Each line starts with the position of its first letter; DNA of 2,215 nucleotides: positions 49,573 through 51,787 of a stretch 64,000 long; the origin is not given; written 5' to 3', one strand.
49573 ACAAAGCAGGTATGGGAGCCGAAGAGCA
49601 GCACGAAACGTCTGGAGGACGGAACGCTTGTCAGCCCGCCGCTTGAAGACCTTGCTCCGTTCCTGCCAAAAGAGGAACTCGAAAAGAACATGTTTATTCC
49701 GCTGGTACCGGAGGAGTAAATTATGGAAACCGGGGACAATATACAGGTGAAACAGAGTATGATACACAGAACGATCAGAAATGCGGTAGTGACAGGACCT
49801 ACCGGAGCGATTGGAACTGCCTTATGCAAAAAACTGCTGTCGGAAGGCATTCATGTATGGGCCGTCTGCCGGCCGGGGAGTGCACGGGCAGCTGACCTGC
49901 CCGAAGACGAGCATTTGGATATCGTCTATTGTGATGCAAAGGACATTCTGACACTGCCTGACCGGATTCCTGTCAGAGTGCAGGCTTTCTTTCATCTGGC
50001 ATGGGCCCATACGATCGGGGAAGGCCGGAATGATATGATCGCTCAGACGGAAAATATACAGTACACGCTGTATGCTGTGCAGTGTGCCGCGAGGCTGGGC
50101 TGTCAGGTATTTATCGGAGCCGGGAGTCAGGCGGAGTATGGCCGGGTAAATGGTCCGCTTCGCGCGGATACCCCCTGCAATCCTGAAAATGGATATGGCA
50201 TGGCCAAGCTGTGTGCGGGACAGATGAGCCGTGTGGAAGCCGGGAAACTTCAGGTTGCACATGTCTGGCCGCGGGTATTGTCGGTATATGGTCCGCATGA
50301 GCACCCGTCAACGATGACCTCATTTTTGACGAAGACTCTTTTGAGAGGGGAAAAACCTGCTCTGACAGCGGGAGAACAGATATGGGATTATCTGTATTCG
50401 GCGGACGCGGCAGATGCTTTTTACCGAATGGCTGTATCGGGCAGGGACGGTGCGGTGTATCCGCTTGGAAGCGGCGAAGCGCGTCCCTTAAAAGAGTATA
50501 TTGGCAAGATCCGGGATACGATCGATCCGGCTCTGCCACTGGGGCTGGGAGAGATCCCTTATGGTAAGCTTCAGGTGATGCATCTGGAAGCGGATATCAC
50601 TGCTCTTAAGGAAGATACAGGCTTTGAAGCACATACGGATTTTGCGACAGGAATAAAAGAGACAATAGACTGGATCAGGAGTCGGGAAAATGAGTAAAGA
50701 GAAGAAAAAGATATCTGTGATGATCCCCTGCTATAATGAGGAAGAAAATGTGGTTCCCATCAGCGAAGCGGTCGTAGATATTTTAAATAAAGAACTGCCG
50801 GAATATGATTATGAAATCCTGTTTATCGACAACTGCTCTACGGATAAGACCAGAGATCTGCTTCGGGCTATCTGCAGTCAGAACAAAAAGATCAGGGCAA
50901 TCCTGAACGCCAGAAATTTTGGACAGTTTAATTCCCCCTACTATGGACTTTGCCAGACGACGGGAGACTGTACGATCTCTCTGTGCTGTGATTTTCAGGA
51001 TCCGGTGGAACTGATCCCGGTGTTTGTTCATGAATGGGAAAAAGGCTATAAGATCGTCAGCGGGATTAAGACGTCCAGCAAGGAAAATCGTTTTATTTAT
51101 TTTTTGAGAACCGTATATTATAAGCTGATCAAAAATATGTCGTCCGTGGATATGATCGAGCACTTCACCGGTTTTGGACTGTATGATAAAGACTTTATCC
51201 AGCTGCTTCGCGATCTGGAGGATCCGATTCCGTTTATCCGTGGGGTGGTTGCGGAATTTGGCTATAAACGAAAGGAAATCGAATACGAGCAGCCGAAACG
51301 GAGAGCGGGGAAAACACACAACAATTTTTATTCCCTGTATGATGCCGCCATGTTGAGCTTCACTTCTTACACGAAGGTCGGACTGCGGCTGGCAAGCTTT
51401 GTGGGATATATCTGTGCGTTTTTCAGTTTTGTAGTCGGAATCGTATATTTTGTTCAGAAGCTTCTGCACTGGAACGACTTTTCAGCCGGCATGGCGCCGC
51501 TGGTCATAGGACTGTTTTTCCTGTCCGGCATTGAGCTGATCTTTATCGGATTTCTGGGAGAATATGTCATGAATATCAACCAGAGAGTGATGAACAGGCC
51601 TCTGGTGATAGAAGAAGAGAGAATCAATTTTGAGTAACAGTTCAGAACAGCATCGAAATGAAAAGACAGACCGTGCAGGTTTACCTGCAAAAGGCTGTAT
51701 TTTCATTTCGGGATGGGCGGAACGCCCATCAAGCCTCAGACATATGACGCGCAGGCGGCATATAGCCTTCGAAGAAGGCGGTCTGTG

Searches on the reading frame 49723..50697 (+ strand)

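Call 11: search_protein_families(library=pfam, proteins=[window:49723-50697:+], max_evalue=0.001)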
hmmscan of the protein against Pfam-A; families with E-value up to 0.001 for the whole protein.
window:49723-50697:+ (324 aa): 4 families
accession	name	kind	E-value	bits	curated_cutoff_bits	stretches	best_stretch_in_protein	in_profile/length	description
PF01370.27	Epimerase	-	8.9e-33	114.1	20.9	1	22-246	2-237/240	NAD dependent epimerase/dehydratase family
PF16363.11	GDP_Man_Dehyd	-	4.6e-16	59.6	27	1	23-254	2-253/332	GDP-mannose 4,6 dehydratase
PF13460.12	NAD_binding_10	-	0.00038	20.8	27.2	1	25-75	1-51/184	NAD(P)H-binding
PF00106.31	adh_short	-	0.00092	19.2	26.6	0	20-57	2-38/195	short chain dehydrogenase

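Call 38: search_protein_families(library=ncbifam, proteins=[window:49723-50697:+], max_evalue=0.00001)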
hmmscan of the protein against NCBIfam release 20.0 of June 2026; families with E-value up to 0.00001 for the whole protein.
window:49723-50697:+ (324 aa): 8 families
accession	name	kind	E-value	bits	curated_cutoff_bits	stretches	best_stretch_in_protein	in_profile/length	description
TIGR02197.1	heptose_epim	equivalog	8.5e-20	71.1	274.6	1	22-320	2-315/316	ADP-glyceromanno-heptose 6-epimerase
TIGR01179.1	galE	equivalog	1.4e-14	53.7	262.3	1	22-192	3-180/332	UDP-glucose 4-epimerase GalE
TIGR01181.1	dTDP_gluc_dehyt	equivalog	6e-14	51.8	365.1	1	22-322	3-315/321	dTDP-glucose 4,6-dehydratase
TIGR04180.1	EDH_00030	hypoth_equivalog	1.3e-10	40.8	475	1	22-273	2-262/297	NAD-dependent 4,6-dehydratase LegB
TIGR03466.1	HpnA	hypoth_equivalog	4.2e-09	35.7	367.65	1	21-263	3-242/327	hopanoid-associated sugar epimerase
NF007490.0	PRK10084.1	subfamily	2.5e-08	33.3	649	1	150-319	159-335/361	dTDP-glucose 4,6-dehydratase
NF008360.0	PRK11150.1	equivalog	8.7e-08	31.7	452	1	22-318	3-306/310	ADP-glyceromanno-heptose 6-epimerase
NF007582.0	PRK10217.1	equivalog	1e-07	31.4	698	1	150-260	152-263/355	dTDP-glucose 4,6-dehydratase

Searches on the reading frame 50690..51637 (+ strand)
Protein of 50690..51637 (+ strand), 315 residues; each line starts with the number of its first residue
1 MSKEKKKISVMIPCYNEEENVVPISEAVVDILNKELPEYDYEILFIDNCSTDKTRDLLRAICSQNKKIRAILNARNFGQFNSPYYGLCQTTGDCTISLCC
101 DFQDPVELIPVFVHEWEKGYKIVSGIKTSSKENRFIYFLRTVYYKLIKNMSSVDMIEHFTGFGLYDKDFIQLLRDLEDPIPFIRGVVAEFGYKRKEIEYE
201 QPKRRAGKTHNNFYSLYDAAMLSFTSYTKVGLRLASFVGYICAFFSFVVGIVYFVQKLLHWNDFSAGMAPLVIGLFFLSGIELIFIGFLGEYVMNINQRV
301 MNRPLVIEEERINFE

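Call 11: search_protein_families(library=pfam, proteins=[window:50690-51637:+], max_evalue=0.001)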
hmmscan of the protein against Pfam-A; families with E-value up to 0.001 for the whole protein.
window:50690-51637:+ (315 aa): 2 families
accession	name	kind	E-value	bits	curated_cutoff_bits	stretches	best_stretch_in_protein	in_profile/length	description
PF00535.33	Glycos_transf_2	-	8.7e-21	75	23.3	1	9-164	1-158/168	Glycosyl transferase family 2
PF10111.15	Glyco_tranf_2_2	-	0.00089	19.3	27.3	0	9-93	1-83/276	Glycosyltransferase like family 2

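Call 38: search_protein_families(library=ncbifam, proteins=[window:50690-51637:+], max_evalue=0.00001)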
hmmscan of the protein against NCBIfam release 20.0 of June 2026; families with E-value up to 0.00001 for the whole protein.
window:50690-51637:+ (315 aa): 7 families
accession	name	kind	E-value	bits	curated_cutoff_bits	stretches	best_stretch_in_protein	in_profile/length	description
NF047588.1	GlcsyltransPgfSStrep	equivalog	1.1e-52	179.3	500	1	7-309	2-303/308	glycosyltransferase PgfS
NF007986.1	PRK10714.1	equivalog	1.3e-37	129.5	529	1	4-305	4-305/316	undecaprenyl-phosphate 4-deoxy-4-formamido-L-arabinose transferase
TIGR03937.1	PgaC_IcaA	equivalog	4.5e-13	48.9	422.3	1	3-99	42-133/407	poly-beta-1,6-N-acetyl-D-glucosamine synthase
NF047683.1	TeichurnBiosyTuaG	equivalog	4.2e-10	39.7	400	1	1-82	1-77/252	teichuronic acid biosynthesis protein TuaG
NF010496.0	PRK13915.1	equivalog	4.8e-07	29.2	262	1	3-105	28-130/307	glucosyl-3-phosphoglycerate synthase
NF050050.1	ProtGlycPglI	equivalog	3.9e-06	26.5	500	1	6-123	2-115/306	GalNAc(5)-diNAcBac-PP-undecaprenol beta-1,3-glucosyltransferase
NF041875.1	EPS_EpsD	equivalog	5.8e-06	25.9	370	1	8-123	1-111/325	exopolysaccharide biosynthesis glycosyltransferase EpsD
